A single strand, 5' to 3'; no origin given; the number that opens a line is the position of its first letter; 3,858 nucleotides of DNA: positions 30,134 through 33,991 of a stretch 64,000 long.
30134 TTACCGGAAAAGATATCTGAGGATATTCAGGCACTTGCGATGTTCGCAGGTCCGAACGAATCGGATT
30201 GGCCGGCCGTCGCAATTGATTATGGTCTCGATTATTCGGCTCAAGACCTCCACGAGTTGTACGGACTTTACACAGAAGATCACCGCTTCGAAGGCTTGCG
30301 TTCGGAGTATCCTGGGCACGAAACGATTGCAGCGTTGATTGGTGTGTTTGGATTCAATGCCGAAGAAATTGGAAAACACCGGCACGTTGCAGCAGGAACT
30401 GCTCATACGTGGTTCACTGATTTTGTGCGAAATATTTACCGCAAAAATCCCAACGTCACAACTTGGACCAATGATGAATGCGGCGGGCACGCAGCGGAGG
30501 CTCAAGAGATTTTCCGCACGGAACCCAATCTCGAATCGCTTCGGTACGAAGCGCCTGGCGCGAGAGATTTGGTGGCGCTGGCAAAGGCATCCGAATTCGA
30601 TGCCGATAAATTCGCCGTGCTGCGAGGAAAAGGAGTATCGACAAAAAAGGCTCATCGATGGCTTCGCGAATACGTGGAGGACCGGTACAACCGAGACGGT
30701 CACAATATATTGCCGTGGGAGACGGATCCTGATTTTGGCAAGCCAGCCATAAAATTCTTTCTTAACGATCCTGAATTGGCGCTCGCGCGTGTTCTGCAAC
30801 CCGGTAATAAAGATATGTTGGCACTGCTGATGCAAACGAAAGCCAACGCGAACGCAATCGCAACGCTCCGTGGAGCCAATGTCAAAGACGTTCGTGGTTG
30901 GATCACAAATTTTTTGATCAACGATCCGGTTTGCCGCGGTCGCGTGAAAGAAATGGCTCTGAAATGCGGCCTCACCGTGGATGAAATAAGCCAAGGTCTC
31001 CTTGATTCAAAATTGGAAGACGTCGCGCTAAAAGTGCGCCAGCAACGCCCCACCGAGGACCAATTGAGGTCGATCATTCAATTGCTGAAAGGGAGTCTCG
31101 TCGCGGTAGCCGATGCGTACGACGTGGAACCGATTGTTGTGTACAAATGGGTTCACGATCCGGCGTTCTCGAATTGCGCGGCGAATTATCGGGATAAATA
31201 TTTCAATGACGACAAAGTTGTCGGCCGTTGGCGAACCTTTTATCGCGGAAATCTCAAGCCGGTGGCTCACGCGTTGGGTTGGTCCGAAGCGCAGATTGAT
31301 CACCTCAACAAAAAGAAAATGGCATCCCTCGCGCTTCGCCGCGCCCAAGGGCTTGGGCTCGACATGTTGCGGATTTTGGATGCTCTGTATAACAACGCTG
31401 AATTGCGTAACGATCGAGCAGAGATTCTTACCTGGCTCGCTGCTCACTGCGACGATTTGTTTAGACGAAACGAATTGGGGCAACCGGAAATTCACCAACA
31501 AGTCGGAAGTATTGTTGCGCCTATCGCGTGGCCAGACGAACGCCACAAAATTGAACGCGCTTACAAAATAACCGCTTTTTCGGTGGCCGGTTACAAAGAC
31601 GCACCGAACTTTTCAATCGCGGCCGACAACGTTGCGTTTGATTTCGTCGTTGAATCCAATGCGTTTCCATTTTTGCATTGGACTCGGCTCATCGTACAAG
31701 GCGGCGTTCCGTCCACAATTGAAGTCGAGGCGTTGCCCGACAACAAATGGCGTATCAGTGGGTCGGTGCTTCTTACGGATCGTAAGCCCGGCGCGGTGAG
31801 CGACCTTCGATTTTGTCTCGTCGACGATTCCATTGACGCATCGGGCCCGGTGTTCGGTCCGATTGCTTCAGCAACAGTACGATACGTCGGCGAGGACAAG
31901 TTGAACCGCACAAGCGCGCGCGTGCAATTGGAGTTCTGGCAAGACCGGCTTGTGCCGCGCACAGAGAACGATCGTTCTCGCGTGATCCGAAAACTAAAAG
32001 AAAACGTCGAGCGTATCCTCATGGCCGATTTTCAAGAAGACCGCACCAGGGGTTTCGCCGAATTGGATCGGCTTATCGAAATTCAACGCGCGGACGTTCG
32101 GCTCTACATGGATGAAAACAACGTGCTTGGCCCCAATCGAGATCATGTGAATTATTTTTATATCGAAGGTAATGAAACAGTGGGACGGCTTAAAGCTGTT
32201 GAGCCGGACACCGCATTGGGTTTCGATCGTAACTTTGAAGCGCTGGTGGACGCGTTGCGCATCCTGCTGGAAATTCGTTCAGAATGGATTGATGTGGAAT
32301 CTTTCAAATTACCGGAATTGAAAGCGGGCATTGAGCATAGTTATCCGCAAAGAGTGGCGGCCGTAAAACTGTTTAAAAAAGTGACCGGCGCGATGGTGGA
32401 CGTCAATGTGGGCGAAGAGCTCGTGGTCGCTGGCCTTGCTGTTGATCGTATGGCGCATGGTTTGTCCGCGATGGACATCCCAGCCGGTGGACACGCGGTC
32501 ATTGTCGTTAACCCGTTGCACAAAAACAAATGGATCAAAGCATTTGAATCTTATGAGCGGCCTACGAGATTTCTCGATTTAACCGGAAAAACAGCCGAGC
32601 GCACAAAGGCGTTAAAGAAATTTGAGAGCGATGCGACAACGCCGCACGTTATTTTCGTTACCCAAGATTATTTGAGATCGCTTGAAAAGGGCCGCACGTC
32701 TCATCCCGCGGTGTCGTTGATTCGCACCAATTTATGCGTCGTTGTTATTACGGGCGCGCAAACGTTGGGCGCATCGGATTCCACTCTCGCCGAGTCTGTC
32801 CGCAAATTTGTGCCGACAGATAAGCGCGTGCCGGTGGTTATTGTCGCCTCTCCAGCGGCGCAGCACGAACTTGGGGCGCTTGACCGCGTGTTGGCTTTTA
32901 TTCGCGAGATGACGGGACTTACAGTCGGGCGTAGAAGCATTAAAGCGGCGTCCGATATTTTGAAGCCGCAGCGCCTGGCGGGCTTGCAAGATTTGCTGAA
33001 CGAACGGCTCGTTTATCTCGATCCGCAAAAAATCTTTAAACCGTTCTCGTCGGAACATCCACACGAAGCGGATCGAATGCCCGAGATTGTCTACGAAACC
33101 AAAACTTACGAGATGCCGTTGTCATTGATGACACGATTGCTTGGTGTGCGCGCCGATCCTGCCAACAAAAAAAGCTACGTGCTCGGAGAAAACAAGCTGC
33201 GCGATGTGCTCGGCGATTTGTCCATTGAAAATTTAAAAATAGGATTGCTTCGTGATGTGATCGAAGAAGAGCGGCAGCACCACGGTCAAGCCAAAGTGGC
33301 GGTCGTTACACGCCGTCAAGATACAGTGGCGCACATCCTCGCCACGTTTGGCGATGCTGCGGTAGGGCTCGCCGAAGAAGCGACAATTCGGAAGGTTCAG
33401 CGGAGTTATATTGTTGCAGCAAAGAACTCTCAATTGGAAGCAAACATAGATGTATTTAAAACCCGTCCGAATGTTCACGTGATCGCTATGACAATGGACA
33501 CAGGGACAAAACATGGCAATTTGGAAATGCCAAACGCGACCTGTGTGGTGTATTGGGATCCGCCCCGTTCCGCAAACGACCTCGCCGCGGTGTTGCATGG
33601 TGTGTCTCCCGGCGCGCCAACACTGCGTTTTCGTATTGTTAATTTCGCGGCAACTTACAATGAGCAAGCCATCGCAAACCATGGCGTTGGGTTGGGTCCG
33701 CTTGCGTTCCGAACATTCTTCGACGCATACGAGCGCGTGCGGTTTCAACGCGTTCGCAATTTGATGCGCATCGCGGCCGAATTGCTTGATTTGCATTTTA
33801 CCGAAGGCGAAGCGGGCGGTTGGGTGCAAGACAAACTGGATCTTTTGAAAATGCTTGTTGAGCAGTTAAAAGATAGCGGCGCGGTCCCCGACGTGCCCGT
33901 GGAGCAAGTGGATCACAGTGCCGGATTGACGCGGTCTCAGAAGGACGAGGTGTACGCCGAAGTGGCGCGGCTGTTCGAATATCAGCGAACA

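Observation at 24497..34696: Orphan 3,399-aa membrane-anchored giant protein with a mosaic, largely unrecognisable architecture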

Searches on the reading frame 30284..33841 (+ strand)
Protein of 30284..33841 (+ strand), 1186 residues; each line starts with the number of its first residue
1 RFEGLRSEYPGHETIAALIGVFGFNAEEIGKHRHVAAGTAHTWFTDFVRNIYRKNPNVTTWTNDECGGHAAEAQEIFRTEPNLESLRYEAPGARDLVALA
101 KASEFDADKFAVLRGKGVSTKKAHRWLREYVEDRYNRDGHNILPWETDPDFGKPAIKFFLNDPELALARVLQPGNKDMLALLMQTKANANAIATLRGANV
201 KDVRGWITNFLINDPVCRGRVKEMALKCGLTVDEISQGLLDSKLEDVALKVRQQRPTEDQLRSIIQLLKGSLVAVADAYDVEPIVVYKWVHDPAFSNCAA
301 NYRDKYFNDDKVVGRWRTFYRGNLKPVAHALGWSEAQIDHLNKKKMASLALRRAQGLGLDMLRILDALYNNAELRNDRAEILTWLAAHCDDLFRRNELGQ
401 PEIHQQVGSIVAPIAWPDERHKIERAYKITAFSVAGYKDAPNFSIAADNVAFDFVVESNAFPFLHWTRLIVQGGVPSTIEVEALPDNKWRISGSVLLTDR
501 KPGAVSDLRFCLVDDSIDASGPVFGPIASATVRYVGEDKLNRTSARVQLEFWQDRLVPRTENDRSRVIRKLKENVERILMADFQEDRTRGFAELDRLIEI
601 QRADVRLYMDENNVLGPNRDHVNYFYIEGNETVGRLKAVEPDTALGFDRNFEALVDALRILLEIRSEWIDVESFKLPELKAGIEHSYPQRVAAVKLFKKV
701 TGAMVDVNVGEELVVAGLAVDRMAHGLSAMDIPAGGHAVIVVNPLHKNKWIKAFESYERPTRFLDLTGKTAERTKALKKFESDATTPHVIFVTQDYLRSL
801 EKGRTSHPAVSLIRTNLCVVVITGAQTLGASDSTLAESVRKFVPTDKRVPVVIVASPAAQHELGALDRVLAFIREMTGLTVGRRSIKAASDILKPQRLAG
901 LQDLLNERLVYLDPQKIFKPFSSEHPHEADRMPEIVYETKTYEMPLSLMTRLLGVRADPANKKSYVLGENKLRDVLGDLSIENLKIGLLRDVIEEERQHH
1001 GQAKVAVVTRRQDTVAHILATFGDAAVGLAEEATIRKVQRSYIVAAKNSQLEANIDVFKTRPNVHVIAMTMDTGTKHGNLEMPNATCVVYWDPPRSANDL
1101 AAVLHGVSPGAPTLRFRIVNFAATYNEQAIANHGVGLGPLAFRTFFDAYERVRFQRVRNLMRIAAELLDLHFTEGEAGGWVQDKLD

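Call 53: search_solved_structures(query=A4, max_evalue=10)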
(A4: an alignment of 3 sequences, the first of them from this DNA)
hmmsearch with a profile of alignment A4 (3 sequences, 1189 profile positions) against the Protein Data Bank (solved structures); distinct sequences matched with E-value up to 10: 2.
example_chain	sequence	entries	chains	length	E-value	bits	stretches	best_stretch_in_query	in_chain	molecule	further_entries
1wp9_A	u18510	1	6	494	0.017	16.3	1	975-1088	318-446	ATP-dependent RNA helicase, putative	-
2dbg_A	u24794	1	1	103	0.081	14.1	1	546-599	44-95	Myeloid cell nuclear differentiation antigen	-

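Call 68: predict_structure(alignment_id=A4)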
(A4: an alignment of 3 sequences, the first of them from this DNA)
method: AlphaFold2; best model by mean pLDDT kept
length: 1186 residues; sequences in the alignment: 3
mean_pLDDT: 48.0   pTM: 0.29
mean pLDDT of the five models: 48.0, 45.7, 44.1, 40.8, 39.0
residues with pLDDT >= 90: 0; 70-90: 100; 50-70: 348; < 50: 738
segments of 3 or more residues with pLDDT < 50: 1-86, 236-251, 253-288, 290-393, 395-426, 459-464, 466-468, 473-477, 513-524, 536-674, 681-713, 727-735, 804-806, 825-827, 845-851, 855-867, 877-981, 1024-1049, 1072-1080, 1093-1101, 1109-1112, 1118-1186
pLDDT, mean of each block of 10 residues (from residue 1): 35 40 41 39 48 42 45 47 48 64 81 69 83 74 68 77 66 66 73 69 69 56 59 49 48 46 45 42 45 40 37 37 36 36 36 35 41 37 43 44 38 33 51 60 59 66 45 50 63 60 57 41 51 53 37 35 39 44 40 39 31 29 28 28 30 37 43 50 47 47 40 52 51 50 61 63 70 68 61 68 56 58 52 57 50 44 44 47 26 28 30 35 40 40 35 34 34 38 58 69 66 58 45 32 34 58 58 41 62 46 50 48 31 36 37 38 38 39 42
secondary structure, 60 per line:
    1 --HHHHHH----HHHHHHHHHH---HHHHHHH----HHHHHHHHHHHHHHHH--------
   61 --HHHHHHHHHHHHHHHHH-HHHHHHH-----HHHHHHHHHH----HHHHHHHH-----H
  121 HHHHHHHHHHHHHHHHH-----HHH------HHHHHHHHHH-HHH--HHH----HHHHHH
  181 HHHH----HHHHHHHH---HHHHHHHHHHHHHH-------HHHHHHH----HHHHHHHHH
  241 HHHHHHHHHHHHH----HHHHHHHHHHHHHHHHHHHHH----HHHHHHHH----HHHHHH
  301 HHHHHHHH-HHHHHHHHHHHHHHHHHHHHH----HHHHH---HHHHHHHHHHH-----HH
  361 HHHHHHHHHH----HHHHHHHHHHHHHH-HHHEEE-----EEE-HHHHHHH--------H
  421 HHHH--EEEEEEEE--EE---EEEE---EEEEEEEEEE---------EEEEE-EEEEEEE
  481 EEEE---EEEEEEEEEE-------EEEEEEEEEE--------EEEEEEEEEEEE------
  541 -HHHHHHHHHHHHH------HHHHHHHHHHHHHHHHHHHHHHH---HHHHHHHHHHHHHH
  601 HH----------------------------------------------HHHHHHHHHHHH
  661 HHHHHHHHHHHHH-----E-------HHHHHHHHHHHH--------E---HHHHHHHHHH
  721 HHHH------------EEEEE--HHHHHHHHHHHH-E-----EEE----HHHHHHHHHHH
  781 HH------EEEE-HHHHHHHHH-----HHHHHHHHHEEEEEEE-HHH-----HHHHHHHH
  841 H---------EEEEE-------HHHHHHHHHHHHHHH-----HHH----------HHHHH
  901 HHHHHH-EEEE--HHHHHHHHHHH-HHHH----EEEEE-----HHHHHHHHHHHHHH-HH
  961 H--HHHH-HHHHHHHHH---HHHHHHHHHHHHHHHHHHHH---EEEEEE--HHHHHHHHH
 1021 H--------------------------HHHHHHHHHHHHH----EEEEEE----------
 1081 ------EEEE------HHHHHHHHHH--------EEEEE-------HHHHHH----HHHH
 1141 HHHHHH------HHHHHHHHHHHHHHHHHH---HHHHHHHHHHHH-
elements in order (helices of 4 or more, strands of 3 or more residues): H3-8 H13-22 H26-32 H37-52 H63-79 H81-87 H93-102 H107-114 H120-137 H152-161 H175-184 H189-196 H200-213 H221-227 H232-253 H258-278 H283-290 H295-308 H310-330 H335-339 H343-353 H359-370 H375-388 E393-395 E401-403 H405-411 H420-424 E427-434 E442-445 E449-458 E468-472 E474-484 E488-497 E505-514 E523-534 H542-554 H561-583 H587-602 H649-673 H687-698 H711-724 E737-741 H744-755 E763-765 H770-782 E789-792 H794-802 H808-816 E817-823 H833-841 E851-855 H863-877 H896-906 E908-911 H914-924 H926-929 E934-938 H944-957 H964-967 H969-977 H981-1000 E1004-1009 H1012-1021 H1048-1060 E1065-1070 E1087-1090 H1097-1106 E1115-1119 H1127-1132 H1137-1146 H1153-1170 H1174-1185

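Call 70: fold_search(model_id=the predicted structure, library=pdb)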
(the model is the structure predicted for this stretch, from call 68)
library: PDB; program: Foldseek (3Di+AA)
matches with E <= 10: 1456; with E <= 0.001: 235
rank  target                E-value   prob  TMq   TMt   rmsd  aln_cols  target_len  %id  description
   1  7zb5_E                1.2e-09  1.00  0.14  0.12  30.4       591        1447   11  Mot1(1-1836):TBP:DNA - post-hydrolysis complex dimer (released 2023-04-05)
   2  7zke_E                1.7e-09  1.00  0.15  0.11  32.8       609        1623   11  Mot1:TBP:DNA - pre-hydrolysis state (released 2023-04-26)
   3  7zb5_H                2.5e-09  1.00  0.14  0.12  29.6       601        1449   11  Mot1(1-1836):TBP:DNA - post-hydrolysis complex dimer (released 2023-04-05)
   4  9jao_C                3.5e-09  1.00  0.14  0.25  32.5       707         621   13  The structure of SMARCAD1 bound to the hexasome in the presence of ADP-BeFx (released 2025-04-30)
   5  9jnu_K                4.5e-09  1.00  0.15  0.31  28.7       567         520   13  Structure of isw1-nucleosome complex in ADP state (released 2025-04-09)
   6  8v7l_W                4.7e-09  1.00  0.14  0.34  30.9       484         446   15  Cryo-EM structure of singly-bound SNF2h-nucleosome complex with SNF2h at inactive SHL2 (conformation 2) (released 2024-03-20)
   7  7z8s_E                6.2e-09  1.00  0.14  0.11  28.5       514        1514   12  Mot1:TBP:DNA - post hydrolysis state (released 2023-03-29)
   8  9bz0_b                9.5e-09  1.00  0.13  0.23  29.1       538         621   12  Structure of an STK19-containing TC-NER complex (released 2024-12-25)
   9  7oop_b                1.7e-08  1.00  0.14  0.28  28.4       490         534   13  Pol II-CSB-CSA-DDB1-UVSSA-PAF-SPT6 (Structure 3) (released 2021-10-06)
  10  9e1u_W                2.0e-08  1.00  0.14  0.33  28.4       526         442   13  Snf2h bound nucleosome complex - ClassC1 (released 2025-01-22)
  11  9hwg_b                2.9e-08  1.00  0.13  0.26  30.2       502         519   12  Structure of the transcribing Pol II-TCR-RECQL5 complex (released 2025-07-16)
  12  7oo3_b                3.7e-08  1.00  0.13  0.26  28.1       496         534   12  Pol II-CSB-CSA-DDB1-UVSSA (Structure1) (released 2021-10-06)
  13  6jyl_K                3.9e-08  1.00  0.15  0.31  31.3       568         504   13  The crosslinked complex of ISWI-nucleosome in the ADP.BeF-bound state (released 2019-05-29)
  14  8v4y_W                4.5e-08  1.00  0.14  0.35  30.6       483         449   14  Cryo-EM structure of singly-bound SNF2h-nucleosome complex with SNF2h at inactive SHL2 (conformation 1) (released 2024-03-20)
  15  7oob_b                4.7e-08  1.00  0.13  0.27  30.5       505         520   12  Pol II-CSB-CSA-DDB1-UVSSA-ADPBeF3 (Structure2) (released 2021-10-13)
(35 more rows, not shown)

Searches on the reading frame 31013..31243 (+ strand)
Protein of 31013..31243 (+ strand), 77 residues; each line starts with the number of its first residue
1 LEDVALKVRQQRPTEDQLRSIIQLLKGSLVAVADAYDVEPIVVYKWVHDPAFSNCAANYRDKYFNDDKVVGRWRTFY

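Call 72: search_protein_families(library=pfam, proteins=[window:31013-31243:+], max_evalue=10)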
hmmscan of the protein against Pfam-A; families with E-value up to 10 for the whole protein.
seq(77 aa): 2 families
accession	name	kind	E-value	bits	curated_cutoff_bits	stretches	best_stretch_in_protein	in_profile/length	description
PF13022.12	HTH_Tnp_1_2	-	0.074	13.6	27.9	1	26-68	26-68/122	Helix-turn-helix of insertion element transposase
PF07955.17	DUF1687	-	0.078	13.9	27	1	3-36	48-83/128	Protein of unknown function (DUF1687)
